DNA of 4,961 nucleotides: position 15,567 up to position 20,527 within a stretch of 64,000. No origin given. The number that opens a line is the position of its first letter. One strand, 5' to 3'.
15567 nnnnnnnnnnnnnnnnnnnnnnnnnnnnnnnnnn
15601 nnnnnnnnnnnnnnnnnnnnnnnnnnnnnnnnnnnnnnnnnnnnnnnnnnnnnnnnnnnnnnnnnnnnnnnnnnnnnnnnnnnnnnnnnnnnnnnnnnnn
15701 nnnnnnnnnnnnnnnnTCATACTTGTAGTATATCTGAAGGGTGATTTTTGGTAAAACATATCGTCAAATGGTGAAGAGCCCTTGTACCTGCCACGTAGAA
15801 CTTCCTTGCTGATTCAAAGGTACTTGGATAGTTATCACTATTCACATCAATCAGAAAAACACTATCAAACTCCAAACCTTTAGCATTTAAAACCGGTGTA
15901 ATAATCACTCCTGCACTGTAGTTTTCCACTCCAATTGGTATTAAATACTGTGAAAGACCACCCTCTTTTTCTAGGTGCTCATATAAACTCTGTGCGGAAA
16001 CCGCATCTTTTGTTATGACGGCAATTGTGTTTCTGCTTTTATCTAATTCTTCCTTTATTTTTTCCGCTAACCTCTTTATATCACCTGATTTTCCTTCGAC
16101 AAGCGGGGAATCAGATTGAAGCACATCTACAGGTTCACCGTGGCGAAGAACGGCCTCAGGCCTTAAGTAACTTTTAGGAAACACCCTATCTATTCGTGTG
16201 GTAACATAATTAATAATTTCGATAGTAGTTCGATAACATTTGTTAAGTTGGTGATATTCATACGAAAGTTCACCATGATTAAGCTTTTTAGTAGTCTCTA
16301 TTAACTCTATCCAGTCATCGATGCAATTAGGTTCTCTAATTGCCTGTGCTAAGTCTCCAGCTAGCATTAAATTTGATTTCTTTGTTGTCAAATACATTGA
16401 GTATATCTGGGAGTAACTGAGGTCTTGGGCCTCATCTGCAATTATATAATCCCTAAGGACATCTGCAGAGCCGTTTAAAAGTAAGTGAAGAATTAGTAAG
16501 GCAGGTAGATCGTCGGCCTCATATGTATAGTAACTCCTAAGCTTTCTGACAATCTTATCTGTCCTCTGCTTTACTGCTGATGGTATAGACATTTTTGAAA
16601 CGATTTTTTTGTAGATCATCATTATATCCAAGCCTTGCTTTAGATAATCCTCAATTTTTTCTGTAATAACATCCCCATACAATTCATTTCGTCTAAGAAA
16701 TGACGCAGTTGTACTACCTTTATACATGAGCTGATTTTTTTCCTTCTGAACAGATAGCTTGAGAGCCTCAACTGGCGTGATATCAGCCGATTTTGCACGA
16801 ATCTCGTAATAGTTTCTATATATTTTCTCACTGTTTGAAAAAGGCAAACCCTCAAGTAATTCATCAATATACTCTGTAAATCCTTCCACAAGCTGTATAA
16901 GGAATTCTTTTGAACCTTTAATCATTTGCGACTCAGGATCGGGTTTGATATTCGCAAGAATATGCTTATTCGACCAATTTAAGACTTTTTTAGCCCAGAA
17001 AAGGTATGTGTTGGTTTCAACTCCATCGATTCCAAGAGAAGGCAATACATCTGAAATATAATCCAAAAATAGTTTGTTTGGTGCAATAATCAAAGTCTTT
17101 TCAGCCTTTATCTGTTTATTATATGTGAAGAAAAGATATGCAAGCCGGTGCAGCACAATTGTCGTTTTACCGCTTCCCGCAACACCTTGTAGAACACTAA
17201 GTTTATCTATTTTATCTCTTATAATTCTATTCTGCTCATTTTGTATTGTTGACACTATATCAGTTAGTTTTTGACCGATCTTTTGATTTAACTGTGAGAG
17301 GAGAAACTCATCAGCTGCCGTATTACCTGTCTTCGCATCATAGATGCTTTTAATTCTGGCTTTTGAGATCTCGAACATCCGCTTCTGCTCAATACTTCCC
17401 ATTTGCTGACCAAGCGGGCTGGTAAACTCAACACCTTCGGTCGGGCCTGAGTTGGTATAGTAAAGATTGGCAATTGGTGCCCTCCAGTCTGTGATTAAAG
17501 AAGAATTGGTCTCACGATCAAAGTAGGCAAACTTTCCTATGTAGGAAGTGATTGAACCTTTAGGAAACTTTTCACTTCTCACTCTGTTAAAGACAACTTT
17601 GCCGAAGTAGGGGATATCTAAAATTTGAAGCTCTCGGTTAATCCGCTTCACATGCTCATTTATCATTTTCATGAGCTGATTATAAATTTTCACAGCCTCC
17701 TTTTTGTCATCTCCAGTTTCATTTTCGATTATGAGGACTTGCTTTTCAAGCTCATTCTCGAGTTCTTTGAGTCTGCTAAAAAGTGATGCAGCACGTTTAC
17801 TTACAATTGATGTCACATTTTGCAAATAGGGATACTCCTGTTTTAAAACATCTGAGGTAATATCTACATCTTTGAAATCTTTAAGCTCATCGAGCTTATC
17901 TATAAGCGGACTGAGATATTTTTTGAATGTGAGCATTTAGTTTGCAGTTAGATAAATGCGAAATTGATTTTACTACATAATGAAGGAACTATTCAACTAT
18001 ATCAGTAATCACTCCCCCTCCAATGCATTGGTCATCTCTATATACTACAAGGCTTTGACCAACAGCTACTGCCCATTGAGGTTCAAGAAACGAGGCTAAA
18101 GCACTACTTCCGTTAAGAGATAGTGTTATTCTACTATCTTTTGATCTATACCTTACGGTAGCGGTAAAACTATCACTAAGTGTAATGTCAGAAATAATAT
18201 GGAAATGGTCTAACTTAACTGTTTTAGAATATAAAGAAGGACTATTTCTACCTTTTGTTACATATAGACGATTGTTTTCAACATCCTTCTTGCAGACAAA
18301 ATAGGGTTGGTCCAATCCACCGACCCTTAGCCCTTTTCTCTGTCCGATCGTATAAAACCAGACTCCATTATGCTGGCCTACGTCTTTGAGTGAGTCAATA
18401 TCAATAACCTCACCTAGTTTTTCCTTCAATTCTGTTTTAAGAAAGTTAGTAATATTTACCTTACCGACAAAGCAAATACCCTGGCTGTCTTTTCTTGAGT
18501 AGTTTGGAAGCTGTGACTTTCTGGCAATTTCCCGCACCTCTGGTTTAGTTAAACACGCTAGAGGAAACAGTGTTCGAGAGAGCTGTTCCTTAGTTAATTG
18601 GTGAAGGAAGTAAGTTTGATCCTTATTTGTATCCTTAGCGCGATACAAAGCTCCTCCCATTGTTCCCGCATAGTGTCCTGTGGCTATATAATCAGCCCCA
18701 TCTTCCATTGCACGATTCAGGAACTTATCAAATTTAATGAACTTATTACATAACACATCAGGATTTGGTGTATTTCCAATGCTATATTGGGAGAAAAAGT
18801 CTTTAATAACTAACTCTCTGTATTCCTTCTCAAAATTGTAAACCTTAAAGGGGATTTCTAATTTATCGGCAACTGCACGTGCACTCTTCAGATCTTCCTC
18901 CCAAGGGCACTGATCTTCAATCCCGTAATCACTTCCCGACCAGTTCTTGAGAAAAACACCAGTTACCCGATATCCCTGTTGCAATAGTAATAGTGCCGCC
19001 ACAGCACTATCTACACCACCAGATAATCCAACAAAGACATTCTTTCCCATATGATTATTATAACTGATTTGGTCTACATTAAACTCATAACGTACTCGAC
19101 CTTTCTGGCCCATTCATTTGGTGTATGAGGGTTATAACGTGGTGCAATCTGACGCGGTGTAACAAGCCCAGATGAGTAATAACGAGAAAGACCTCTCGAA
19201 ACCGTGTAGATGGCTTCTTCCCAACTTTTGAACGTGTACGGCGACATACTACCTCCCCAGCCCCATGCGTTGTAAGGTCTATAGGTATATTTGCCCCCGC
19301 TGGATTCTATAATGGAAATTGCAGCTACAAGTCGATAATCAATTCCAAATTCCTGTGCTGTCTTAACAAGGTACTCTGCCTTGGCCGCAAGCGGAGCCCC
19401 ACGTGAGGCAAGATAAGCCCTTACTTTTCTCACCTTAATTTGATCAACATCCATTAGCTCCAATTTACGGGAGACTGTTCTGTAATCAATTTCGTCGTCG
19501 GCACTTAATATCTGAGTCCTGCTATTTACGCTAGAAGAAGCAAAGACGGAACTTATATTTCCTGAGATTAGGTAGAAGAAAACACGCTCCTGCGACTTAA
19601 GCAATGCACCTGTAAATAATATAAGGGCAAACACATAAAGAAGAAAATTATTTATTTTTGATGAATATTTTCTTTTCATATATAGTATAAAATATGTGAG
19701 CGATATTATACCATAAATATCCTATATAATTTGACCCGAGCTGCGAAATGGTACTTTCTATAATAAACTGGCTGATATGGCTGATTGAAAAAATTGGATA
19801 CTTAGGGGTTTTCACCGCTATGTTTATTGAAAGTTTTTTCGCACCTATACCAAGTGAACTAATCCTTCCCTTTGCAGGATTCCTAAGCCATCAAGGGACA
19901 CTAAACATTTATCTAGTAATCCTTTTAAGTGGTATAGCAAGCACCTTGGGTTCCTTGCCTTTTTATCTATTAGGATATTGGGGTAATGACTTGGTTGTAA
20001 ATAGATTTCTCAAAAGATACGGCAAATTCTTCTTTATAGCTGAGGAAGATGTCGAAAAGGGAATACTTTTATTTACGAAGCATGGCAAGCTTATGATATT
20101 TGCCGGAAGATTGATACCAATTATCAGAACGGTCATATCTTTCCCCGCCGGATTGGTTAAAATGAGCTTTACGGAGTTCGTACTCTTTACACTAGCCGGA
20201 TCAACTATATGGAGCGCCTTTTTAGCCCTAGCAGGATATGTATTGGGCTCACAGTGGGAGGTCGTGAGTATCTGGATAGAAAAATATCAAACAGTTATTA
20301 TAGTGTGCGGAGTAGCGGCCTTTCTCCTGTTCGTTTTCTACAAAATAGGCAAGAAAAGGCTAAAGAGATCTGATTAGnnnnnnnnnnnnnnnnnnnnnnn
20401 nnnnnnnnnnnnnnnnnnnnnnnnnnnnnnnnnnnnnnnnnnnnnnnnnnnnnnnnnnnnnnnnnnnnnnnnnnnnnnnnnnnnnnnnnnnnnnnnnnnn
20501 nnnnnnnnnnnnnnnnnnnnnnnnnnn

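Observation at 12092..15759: Compact three-gene glycosylation module (flippase-like, GT2 polyprenyl-phosphate sugar synthase, GT-C transferase), likely using a polyprenyl-phosphate-linked sugar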

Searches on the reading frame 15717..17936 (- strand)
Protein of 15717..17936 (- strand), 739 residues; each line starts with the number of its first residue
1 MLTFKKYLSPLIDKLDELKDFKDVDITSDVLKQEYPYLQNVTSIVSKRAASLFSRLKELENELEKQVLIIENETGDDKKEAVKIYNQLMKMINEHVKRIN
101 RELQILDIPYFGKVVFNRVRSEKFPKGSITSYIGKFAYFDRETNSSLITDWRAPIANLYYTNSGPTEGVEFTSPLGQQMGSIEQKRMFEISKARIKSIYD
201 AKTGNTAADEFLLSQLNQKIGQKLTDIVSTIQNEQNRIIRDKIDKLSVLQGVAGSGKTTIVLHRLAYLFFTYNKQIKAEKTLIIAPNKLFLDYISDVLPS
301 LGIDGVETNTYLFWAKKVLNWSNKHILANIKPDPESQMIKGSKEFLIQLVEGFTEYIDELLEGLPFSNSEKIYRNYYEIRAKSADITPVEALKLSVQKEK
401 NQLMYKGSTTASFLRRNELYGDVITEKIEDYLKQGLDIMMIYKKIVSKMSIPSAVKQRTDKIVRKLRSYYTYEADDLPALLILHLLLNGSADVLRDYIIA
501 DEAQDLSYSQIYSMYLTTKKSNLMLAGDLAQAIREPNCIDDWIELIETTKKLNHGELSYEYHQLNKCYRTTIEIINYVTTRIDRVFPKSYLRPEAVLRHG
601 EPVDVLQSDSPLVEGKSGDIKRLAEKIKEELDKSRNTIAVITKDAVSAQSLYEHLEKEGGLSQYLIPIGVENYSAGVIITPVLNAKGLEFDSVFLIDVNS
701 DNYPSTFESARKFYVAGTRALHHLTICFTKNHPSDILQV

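Call 3: search_protein_families(library=pfam, proteins=[window:15717-17936:-], max_evalue=0.01)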
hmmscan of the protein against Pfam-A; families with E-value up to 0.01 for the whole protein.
window:15717-17936:- (739 aa): 7 families
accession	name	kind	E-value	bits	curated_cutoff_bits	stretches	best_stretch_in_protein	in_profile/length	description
PF13361.12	UvrD_C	-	8.8e-13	48.8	25.6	1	678-730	288-349/350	UvrD-like helicase C-terminal domain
PF13538.12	UvrD_C_2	-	1.5e-08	34.8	27.4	1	679-726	4-51/52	UvrD-like helicase C-terminal domain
PF00580.27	UvrD-helicase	-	5.4e-08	33.3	23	1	424-533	138-252/271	UvrD/REP helicase N-terminal domain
PF13245.12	AAA_19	-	2.9e-07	31.2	25.1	1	243-533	10-130/134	AAA domain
PF01443.25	Viral_helicase1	-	7.1e-07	29.7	21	0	658-727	178-227/228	Viral superfamily 1 RNA helicase core domain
PF13604.12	AAA_30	-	0.0068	16.6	27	0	233-261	4-35/191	AAA domain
PF02562.22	PhoH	-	0.0072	16.3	27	0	497-550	122-176/205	PhoH-like protein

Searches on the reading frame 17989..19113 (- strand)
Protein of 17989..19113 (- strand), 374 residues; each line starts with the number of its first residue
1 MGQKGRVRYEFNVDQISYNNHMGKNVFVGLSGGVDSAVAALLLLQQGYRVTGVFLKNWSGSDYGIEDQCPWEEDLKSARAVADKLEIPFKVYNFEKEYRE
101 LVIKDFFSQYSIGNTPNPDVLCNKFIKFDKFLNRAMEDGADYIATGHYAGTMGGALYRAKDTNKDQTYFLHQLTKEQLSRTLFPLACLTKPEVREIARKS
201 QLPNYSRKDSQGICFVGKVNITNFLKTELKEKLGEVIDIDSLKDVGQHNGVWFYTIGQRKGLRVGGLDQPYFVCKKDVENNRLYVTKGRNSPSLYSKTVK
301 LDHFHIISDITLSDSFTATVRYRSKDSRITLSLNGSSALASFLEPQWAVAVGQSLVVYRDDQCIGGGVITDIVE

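Call 35: search_protein_families(library=pfam, proteins=[window:17989-19113:-], max_evalue=0.001)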
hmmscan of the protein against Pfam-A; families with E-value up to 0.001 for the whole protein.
window:17989-19113:- (374 aa): 5 families
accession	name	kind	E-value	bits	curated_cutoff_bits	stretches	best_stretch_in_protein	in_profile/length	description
PF03054.22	tRNA_Me_trans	-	2e-73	246.8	20.6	1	24-218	1-202/202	tRNA methyl transferase HUP domain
PF20259.3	tRNA_Me_trans_M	-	3.3e-23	81.5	27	1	223-286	2-65/66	tRNA methyl transferase PRC-barrel domain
PF20258.4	tRNA_Me_trans_C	-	3.6e-11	43.7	20.6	1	305-369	10-77/77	Aminomethyltransferase beta-barrel domain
PF02568.20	ThiI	-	3.1e-06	27.4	20.5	1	26-102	6-80/197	Thiamine biosynthesis protein (ThiI)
PF02540.23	NAD_synthase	-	4.7e-06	26.4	21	1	23-99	18-86/242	NAD synthase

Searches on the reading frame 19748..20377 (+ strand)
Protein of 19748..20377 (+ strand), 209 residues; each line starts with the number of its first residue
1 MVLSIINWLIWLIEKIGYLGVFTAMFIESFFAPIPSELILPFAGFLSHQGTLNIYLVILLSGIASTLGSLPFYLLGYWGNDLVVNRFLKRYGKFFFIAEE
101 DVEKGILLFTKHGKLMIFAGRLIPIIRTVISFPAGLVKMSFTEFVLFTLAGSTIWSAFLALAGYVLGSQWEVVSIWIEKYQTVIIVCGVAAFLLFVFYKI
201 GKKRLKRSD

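Call 36: search_protein_families(library=pfam, proteins=[window:19748-20377:+], max_evalue=0.001)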
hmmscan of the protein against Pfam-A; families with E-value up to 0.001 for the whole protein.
window:19748-20377:+ (209 aa): 1 family
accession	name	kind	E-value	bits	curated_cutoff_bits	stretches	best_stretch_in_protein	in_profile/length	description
PF09335.16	VTT_dom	-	1.1e-18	68.3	33.9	1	34-164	1-122/123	VTT domain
